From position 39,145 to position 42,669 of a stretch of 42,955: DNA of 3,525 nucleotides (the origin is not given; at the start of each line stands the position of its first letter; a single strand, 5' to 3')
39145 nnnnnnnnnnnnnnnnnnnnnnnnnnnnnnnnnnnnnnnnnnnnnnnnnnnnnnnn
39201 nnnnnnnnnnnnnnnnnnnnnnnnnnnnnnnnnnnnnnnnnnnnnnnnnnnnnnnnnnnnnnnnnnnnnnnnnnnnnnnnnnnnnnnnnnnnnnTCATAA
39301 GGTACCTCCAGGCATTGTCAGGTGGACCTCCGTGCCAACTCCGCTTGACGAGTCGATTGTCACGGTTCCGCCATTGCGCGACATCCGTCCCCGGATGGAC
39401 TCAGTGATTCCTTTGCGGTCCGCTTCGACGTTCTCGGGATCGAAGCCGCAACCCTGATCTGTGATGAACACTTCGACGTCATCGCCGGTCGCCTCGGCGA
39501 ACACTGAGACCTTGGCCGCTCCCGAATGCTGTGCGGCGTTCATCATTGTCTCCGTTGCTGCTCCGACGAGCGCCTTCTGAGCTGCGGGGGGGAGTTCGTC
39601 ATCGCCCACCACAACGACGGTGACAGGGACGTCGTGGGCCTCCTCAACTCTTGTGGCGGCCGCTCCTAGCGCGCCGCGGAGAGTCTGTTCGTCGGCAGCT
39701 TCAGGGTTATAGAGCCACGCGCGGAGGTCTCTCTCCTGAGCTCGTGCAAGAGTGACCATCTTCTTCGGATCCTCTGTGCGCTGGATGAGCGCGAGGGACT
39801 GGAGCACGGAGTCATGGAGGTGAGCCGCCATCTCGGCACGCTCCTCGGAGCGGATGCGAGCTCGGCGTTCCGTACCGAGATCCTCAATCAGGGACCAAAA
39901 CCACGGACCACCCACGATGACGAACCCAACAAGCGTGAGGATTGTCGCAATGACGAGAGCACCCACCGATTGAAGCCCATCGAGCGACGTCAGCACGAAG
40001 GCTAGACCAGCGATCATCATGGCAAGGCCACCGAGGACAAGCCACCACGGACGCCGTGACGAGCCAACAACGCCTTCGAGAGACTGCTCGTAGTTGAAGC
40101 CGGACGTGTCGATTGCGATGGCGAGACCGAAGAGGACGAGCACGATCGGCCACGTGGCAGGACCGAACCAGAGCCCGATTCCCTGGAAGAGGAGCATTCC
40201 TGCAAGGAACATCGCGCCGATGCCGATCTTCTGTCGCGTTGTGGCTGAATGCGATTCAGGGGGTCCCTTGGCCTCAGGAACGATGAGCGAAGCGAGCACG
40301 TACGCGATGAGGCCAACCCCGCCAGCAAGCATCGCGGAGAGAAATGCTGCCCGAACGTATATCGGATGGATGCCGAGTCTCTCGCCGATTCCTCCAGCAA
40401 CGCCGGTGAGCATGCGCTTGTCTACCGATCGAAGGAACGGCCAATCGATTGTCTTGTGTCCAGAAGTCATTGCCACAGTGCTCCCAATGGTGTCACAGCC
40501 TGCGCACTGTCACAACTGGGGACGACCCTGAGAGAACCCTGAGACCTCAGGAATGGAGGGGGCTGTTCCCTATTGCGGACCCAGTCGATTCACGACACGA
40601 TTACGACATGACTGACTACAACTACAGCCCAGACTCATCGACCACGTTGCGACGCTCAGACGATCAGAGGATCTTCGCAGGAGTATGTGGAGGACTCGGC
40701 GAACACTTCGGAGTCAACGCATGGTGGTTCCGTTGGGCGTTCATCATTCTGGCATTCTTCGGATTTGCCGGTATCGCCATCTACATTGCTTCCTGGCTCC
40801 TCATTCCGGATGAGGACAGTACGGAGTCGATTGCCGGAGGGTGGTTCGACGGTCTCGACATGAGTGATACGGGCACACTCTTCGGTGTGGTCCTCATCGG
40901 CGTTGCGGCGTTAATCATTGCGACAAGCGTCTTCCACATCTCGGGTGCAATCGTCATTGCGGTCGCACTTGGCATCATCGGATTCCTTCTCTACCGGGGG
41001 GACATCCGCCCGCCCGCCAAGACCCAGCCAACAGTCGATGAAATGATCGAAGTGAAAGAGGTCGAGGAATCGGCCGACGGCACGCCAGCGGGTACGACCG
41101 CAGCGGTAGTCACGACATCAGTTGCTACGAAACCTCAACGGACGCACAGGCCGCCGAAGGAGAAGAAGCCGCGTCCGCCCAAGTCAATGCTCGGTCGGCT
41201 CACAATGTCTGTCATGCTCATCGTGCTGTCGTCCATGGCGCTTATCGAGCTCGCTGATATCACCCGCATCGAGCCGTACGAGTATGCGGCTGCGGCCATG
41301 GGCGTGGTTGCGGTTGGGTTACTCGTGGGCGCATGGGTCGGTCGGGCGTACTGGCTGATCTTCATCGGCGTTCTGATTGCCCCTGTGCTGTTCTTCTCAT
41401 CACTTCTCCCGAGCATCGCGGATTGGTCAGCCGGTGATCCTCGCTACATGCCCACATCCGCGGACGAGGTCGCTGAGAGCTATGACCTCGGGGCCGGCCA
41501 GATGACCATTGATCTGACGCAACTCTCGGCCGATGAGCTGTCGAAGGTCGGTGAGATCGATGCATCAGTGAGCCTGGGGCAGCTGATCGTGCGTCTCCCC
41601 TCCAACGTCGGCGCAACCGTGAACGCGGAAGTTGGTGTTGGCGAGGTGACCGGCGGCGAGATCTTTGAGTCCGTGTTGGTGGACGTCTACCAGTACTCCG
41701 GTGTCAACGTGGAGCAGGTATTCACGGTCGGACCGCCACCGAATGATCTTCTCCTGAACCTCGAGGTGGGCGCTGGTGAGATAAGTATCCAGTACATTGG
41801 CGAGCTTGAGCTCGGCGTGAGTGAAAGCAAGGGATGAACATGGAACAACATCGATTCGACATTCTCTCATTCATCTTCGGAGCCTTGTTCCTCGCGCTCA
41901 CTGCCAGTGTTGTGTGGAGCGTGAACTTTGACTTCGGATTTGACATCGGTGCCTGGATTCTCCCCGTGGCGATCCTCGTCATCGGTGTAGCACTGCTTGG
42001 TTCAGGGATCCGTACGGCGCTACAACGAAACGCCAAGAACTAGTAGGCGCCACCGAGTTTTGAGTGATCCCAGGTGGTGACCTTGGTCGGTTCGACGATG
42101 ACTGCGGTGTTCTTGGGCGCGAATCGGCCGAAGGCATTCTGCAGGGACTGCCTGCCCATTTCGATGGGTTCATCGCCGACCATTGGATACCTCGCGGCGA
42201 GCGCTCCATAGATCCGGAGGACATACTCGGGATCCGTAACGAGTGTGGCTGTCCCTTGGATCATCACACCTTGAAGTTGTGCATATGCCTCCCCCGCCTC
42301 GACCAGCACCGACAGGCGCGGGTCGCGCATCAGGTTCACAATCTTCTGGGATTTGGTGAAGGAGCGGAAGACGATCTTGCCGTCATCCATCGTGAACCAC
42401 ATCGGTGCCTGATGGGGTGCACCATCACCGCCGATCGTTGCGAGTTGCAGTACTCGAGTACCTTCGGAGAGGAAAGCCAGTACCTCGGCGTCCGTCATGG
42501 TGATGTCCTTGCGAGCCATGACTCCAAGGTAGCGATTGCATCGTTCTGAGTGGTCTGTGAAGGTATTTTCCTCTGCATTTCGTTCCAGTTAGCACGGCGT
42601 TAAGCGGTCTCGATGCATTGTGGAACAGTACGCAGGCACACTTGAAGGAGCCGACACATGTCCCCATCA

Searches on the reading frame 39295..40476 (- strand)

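Call 9: search_protein_families(library=pfam, proteins=[window:39295-40476:-])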
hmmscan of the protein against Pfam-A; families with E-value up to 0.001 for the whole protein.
window:39295-40476:- (393 aa): 3 families
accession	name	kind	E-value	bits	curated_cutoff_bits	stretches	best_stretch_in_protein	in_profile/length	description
PF04024.17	PspC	-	2.2e-16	59.9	25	1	14-69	3-58/58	PspC domain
PF02518.31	HATPase_c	-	4.7e-08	33.9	26.4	1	302-389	5-108/111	Histidine kinase-, DNA gyrase B-, and HSP90-like ATPase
PF13581.12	HATPase_c_2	-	0.0001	22.8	27.4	1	291-355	20-89/127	Histidine kinase-like ATPase domain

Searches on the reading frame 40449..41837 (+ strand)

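Call 9: search_protein_families(library=pfam, proteins=[window:40449-41837:+])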
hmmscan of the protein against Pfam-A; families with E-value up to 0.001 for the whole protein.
window:40449-41837:+ (462 aa): 1 family
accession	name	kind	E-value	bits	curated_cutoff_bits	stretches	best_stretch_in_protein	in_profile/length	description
PF04024.17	PspC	-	3.4e-22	78.4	25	1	66-122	2-58/58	PspC domain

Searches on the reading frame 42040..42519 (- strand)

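Call 9: search_protein_families(library=pfam, proteins=[window:42040-42519:-])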
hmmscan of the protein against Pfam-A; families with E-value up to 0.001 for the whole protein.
window:42040-42519:- (159 aa): 2 families
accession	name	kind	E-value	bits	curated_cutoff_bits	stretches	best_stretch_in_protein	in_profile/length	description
PF01243.27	PNPOx_N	-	2.1e-17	64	28.1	1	11-149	3-118/120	Pyridoxamine 5'-phosphate oxidase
PF12900.13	Pyridox_ox_2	-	8.1e-11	42.5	27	1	10-112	2-109/140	Pyridoxamine 5'-phosphate oxidase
